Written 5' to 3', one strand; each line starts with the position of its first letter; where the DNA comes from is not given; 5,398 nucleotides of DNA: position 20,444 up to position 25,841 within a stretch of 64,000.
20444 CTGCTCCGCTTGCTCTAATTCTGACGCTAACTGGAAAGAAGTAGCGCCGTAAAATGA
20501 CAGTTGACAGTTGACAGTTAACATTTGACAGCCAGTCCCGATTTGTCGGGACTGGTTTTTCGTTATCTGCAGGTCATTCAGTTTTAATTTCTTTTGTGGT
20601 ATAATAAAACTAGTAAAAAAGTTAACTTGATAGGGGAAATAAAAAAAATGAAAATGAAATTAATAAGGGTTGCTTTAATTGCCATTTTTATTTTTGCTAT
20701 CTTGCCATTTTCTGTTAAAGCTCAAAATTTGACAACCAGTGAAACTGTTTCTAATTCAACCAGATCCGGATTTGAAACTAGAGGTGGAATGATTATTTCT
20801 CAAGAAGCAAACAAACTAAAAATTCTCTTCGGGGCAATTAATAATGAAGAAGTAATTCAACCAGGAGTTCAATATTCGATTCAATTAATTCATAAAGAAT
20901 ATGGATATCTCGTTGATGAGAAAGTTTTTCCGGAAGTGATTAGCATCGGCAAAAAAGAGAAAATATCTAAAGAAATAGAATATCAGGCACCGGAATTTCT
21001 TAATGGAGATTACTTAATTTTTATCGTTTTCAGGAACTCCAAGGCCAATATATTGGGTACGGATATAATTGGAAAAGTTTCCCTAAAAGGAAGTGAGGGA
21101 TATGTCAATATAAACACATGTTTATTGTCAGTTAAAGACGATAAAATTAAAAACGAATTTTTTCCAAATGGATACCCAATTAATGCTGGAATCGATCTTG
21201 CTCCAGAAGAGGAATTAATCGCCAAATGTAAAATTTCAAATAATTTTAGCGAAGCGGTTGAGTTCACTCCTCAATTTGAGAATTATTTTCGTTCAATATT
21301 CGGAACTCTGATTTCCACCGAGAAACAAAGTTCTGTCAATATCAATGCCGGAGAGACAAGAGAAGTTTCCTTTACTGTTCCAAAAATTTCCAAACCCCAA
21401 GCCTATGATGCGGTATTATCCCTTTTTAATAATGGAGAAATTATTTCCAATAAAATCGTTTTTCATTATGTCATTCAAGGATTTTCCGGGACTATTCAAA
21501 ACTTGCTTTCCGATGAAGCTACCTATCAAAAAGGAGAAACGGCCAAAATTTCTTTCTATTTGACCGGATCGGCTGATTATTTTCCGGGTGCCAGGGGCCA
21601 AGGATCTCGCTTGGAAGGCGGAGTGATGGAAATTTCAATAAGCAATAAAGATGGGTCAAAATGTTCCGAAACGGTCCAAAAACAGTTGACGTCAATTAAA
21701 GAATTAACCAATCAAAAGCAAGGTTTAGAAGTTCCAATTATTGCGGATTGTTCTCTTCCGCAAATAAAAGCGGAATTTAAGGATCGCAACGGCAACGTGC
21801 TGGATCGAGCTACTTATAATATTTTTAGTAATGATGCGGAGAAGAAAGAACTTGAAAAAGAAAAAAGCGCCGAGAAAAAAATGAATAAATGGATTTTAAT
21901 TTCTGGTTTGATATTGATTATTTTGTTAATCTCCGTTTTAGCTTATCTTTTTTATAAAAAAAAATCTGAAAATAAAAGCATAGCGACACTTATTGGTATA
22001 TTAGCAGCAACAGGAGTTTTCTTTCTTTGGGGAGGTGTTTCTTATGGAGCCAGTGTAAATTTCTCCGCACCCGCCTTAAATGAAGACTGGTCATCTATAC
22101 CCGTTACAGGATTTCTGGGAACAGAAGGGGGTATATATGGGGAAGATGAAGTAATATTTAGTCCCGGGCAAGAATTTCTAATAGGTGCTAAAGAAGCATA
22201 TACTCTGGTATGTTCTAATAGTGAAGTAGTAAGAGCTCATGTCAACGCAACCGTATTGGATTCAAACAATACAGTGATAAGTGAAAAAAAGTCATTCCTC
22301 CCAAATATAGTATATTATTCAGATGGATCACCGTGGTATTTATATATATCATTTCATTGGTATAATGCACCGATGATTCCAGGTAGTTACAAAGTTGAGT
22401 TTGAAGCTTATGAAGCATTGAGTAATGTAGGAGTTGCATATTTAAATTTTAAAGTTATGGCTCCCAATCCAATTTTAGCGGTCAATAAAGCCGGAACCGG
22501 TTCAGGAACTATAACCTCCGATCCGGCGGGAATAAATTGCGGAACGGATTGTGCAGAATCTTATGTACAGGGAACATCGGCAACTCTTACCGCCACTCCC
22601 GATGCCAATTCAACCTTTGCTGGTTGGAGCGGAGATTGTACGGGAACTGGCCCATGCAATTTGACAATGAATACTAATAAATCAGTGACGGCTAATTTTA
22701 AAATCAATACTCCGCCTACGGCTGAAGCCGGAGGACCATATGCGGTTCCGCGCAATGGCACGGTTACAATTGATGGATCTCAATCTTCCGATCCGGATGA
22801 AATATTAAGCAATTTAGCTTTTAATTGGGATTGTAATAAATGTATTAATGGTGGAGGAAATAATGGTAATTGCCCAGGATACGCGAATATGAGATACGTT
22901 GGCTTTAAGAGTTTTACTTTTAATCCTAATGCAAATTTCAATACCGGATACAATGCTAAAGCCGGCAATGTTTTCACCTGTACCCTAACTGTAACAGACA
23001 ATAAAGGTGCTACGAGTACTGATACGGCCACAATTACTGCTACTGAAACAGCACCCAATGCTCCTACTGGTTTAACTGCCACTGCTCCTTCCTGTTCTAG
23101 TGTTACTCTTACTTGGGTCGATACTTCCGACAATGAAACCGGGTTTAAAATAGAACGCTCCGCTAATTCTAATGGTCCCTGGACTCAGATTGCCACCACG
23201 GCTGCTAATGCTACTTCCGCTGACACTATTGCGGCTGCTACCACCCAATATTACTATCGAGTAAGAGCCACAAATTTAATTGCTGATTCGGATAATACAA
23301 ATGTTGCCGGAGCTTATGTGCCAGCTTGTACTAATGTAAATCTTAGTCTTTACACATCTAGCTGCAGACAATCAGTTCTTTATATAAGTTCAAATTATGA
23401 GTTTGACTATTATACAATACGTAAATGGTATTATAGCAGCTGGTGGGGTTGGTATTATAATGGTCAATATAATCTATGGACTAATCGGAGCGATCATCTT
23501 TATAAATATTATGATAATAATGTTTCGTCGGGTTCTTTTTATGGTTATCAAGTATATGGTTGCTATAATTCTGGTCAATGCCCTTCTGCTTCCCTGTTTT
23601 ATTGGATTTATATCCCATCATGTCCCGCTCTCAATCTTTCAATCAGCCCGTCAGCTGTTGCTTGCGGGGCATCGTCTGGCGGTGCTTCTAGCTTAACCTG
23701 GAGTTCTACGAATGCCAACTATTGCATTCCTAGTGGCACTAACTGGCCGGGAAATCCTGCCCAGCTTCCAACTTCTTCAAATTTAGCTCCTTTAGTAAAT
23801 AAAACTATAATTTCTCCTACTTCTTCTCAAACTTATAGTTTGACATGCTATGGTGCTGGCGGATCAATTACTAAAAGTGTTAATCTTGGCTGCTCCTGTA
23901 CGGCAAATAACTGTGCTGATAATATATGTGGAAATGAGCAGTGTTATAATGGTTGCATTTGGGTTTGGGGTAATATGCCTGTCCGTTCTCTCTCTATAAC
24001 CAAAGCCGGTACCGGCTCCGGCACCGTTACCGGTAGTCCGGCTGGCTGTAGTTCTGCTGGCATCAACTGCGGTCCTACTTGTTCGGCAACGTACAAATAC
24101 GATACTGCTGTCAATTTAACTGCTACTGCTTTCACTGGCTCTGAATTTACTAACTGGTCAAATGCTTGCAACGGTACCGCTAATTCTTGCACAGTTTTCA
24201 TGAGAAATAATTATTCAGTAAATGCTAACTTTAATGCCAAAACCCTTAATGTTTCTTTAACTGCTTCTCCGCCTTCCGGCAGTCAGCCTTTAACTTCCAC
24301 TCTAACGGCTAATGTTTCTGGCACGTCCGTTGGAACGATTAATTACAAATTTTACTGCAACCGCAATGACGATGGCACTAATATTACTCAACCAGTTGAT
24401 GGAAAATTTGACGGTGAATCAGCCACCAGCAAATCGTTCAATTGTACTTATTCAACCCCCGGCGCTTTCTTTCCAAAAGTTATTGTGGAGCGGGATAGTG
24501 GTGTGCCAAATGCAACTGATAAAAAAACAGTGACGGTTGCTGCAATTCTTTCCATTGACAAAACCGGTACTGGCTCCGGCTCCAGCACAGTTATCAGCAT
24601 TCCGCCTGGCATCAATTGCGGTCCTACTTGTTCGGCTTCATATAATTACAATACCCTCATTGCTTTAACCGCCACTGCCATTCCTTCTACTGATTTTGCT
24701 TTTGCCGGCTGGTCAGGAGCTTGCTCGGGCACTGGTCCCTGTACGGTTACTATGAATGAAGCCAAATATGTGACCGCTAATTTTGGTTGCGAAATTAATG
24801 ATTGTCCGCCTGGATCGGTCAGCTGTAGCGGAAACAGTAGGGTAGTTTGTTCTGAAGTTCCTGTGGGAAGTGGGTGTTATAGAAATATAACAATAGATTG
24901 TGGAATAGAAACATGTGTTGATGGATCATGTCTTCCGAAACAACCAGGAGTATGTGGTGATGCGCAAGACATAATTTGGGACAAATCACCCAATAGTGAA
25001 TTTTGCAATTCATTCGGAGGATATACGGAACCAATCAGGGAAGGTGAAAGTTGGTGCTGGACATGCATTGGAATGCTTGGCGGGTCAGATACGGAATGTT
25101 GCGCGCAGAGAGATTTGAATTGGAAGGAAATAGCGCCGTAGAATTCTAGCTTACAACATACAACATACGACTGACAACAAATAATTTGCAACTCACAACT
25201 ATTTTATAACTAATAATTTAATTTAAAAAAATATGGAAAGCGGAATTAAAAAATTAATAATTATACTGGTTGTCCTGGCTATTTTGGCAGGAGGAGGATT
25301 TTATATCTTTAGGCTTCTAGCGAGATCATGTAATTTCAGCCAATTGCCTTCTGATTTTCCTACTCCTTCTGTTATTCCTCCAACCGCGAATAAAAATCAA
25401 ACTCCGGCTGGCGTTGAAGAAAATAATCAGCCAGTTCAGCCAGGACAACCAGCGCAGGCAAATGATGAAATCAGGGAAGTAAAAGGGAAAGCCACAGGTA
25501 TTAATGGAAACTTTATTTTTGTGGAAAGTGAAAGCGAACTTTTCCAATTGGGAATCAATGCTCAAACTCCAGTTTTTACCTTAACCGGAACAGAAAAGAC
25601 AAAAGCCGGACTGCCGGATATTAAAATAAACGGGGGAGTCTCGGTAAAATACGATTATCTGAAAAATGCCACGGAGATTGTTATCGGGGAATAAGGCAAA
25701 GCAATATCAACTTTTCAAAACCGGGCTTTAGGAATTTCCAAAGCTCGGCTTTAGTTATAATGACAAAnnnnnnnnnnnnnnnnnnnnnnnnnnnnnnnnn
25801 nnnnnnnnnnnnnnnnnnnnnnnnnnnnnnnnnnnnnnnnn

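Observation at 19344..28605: Three paralogous Cys-rich surface proteins end with an identical extreme C-terminal motif NWKE(V/I)AP-stop: a candidate new C-terminal sorting or processing signal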

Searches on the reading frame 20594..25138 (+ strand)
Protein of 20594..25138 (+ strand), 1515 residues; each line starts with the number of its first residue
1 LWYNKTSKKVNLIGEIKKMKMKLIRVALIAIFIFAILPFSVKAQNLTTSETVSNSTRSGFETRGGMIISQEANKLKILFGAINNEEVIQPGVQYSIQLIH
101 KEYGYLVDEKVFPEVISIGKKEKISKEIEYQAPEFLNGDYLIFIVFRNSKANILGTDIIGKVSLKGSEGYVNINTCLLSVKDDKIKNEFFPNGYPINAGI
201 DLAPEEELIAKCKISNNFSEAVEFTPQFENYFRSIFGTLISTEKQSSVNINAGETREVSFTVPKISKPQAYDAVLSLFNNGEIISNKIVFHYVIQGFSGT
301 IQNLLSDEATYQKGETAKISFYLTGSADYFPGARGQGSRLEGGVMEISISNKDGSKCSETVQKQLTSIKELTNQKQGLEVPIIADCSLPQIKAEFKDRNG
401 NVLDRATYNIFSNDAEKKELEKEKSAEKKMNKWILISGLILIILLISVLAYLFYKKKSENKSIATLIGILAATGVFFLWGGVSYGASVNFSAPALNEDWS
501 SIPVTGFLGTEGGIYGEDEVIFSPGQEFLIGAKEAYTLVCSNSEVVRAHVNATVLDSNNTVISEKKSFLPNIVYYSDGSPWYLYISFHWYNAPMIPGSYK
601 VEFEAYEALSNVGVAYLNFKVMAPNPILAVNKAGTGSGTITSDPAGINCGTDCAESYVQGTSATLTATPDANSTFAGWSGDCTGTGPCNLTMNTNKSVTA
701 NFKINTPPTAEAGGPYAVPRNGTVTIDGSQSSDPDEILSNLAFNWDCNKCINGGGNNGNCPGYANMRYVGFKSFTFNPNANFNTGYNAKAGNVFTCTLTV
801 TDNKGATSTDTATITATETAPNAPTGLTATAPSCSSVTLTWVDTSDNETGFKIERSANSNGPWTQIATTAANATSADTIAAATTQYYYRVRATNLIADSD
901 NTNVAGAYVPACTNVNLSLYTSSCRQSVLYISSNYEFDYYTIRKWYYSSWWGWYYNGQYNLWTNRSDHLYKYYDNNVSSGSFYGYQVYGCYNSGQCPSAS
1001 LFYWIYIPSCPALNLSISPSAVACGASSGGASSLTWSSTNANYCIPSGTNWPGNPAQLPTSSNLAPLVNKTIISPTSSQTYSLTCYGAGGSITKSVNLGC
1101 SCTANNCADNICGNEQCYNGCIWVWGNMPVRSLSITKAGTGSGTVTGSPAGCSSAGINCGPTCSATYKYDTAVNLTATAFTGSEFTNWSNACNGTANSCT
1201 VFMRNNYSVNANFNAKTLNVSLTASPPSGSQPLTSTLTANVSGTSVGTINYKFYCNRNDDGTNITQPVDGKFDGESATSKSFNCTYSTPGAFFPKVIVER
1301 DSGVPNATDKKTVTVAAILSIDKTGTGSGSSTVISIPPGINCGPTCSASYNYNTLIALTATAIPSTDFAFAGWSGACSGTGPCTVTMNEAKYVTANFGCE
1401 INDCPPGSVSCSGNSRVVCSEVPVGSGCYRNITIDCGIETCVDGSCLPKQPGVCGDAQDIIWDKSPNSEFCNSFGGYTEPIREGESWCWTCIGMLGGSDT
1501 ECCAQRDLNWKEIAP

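Call 3: search_protein_families(library=ncbifam, proteins=[window:20594-25138:+], max_evalue=0.1)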
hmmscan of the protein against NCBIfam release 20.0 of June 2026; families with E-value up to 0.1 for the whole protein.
window:20594-25138:+ (1515 aa): 2 families
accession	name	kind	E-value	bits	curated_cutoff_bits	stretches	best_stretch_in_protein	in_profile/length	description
NF046020.1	HisKinCckABruc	equivalog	0.012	13.5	1000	1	421-480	10-70/868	cell cycle histidine kinase CckA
TIGR02543.1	List_Bact_rpt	repeat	0.021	15.1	20.95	1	674-705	7-43/44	TIGR02543 family repeat protein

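Call 4: search_protein_families(library=pfam, proteins=[window:20594-25138:+], max_evalue=0.1)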
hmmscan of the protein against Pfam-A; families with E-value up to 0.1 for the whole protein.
window:20594-25138:+ (1515 aa): 8 families
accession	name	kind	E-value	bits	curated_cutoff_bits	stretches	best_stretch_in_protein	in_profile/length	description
PF18998.6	Flg_new_2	-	1.5e-25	89.4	23.6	3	635-705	8-72/73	Divergent InlB B-repeat domain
PF18911.6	PKD_4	-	2e-08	34.6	27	1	1273-1315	43-85/85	PKD domain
PF17963.7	Big_9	-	9.9e-05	23.6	23.6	1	705-815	1-89/89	Bacterial Ig domain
PF00041.27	fn3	-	0.0037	17.9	25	1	823-896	2-72/84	Fibronectin type III domain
PF10661.14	EssA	-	0.034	14.4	24.1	1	395-453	83-143/147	WXG100 protein secretion system (Wss), protein EssA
PF15546.11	DUF4653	-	0.043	13.9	27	0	1148-1239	8-97/229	Domain of unknown function (DUF4653)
PF14093.11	DUF4271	-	0.045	14.1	29.7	1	408-478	24-96/206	Domain of unknown function (DUF4271)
PF21027.3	Sde0182_C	-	0.048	14.7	27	0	723-747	1-23/83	Cellulose-binding protein Sde0182, C-terminal domain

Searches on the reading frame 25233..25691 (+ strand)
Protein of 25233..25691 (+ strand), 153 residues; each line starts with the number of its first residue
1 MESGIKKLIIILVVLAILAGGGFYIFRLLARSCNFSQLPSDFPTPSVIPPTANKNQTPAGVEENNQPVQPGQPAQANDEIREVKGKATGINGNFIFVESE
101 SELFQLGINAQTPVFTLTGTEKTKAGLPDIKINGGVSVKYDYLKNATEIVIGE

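Call 25: search_protein_families(library=pfam, proteins=[window:25233-25691:+], max_evalue=0.01)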
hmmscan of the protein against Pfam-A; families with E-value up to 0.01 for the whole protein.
window:25233-25691:+ (153 aa): 0 families

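Call 68: search_protein_families(library=ncbifam, proteins=[window:25233-25691:+], max_evalue=0.01)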
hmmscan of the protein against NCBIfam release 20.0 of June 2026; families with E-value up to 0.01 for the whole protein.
window:25233-25691:+ (153 aa): 0 families
